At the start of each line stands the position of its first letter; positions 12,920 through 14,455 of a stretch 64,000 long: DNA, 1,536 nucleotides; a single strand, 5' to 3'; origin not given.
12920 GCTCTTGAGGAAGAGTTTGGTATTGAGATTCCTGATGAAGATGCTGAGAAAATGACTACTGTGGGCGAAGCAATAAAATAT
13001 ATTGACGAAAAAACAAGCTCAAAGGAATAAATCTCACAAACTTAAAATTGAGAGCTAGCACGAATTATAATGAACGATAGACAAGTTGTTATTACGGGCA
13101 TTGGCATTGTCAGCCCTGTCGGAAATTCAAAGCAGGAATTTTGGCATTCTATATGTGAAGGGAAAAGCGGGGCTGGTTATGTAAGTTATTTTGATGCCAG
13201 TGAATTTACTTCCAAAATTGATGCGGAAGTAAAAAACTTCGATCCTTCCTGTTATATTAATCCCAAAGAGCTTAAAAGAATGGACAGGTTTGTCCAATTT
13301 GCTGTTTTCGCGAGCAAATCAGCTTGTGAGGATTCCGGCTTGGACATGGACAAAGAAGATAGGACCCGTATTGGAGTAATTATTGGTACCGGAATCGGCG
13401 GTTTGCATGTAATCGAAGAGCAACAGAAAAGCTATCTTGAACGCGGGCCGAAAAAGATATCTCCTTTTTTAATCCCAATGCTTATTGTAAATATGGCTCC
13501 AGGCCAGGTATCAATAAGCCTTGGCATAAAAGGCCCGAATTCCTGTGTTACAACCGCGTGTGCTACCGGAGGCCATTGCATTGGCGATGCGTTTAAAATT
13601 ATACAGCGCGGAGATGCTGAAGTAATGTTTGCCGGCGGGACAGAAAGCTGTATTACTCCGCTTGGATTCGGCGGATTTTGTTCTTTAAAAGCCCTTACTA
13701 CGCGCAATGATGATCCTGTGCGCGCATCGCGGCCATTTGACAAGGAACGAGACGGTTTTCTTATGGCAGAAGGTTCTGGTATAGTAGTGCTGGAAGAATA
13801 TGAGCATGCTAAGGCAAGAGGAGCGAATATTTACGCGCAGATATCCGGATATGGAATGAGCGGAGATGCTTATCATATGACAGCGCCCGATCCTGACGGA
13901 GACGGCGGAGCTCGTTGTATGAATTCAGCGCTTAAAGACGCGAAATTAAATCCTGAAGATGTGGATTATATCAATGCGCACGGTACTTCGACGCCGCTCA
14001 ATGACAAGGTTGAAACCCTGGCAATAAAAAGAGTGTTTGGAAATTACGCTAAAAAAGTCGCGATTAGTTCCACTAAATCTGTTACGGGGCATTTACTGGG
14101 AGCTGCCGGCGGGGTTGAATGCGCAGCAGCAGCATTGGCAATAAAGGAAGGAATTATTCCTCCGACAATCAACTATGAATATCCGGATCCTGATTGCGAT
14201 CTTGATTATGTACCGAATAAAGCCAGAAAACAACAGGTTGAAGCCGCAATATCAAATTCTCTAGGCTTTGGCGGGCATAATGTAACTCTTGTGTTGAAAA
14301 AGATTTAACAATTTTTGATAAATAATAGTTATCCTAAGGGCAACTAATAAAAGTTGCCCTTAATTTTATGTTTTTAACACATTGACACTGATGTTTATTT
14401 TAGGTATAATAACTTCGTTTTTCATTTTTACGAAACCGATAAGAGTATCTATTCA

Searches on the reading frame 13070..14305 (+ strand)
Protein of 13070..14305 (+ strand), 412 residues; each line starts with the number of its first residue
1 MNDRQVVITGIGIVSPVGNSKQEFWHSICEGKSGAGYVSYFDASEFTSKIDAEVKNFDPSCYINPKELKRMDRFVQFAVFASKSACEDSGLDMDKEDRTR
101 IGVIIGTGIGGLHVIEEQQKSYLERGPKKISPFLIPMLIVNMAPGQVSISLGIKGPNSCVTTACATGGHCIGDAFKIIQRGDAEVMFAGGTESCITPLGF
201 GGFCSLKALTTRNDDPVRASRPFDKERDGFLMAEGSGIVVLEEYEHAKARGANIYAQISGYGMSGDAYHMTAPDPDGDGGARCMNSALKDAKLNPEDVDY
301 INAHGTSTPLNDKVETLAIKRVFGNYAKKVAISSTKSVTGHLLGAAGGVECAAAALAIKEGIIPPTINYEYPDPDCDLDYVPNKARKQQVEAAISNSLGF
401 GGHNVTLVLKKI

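Call 17: search_protein_families(library=pfam, proteins=[window:13070-14305:+], max_evalue=0.001)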
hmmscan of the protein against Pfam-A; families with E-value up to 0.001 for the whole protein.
window:13070-14305:+ (412 aa): 3 families
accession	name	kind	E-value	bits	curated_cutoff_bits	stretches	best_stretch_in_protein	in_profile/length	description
PF00109.32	ketoacyl-synt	-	9.3e-60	202.8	20.8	1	4-247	2-252/252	Beta-ketoacyl synthase, N-terminal domain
PF02801.28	Ketoacyl-synt_C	-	4.6e-43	146.5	20.8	1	255-370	1-119/119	Beta-ketoacyl synthase, C-terminal domain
PF00108.29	Thiolase_N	-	0.0002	21.3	26.4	0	146-193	65-114/260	Thiolase, N-terminal domain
